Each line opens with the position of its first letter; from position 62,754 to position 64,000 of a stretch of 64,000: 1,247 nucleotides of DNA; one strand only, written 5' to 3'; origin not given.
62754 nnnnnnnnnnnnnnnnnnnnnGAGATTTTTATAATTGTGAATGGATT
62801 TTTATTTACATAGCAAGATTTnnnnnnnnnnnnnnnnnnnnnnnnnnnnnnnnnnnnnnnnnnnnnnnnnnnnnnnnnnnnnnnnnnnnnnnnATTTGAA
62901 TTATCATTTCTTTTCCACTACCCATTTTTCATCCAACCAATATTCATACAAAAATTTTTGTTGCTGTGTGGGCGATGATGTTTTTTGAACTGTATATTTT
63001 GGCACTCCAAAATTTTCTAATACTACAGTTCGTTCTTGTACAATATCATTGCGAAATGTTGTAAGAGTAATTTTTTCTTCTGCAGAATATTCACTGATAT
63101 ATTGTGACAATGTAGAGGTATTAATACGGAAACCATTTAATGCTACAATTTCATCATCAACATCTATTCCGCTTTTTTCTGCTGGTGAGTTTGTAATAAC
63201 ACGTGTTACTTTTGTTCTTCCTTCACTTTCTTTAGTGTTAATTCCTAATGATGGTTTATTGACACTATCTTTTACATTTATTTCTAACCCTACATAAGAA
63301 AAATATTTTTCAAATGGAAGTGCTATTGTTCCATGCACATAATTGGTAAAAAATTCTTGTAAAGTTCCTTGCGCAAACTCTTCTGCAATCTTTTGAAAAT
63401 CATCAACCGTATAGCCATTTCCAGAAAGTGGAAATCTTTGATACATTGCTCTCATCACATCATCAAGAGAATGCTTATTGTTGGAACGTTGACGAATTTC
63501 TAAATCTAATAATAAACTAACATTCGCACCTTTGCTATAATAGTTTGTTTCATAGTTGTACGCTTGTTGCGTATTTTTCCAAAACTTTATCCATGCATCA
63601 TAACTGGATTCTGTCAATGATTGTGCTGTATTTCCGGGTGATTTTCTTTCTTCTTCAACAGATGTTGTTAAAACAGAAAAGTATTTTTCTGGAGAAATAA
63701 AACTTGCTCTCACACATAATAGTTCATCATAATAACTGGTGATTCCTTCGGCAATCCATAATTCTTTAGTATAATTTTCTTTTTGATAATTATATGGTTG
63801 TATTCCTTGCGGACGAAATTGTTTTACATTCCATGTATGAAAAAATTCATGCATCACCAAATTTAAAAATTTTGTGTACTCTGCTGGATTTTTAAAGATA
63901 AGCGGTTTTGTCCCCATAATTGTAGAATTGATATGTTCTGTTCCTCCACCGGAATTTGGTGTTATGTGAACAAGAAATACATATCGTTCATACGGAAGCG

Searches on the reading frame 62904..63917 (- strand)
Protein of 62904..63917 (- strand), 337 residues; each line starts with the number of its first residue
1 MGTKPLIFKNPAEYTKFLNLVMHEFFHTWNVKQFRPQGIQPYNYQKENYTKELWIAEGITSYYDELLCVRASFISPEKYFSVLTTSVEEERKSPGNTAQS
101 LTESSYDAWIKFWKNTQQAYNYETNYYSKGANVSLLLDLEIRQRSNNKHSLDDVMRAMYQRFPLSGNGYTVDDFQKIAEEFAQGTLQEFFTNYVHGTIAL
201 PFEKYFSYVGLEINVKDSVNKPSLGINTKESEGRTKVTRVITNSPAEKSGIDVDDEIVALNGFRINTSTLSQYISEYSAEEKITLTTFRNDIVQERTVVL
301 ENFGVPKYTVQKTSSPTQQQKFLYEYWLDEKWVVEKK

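Call 73: search_protein_families(library=pfam, proteins=[window:62904-63917:-], max_evalue=0.00001)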
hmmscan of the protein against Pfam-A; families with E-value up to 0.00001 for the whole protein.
window:62904-63917:- (337 aa): 4 families
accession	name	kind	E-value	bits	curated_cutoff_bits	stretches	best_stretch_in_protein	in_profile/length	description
PF05299.18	Peptidase_M61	-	5.4e-41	140.1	22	1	17-131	2-116/118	M61 glycyl aminopeptidase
PF13180.12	PDZ_2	-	5.1e-10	39.9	27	1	222-298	1-78/80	PDZ domain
PF17820.7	PDZ_6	-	8.9e-07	29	27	1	237-285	2-50/54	PDZ domain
PF00595.29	PDZ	-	2e-06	28.5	23.2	1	216-276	5-68/81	PDZ domain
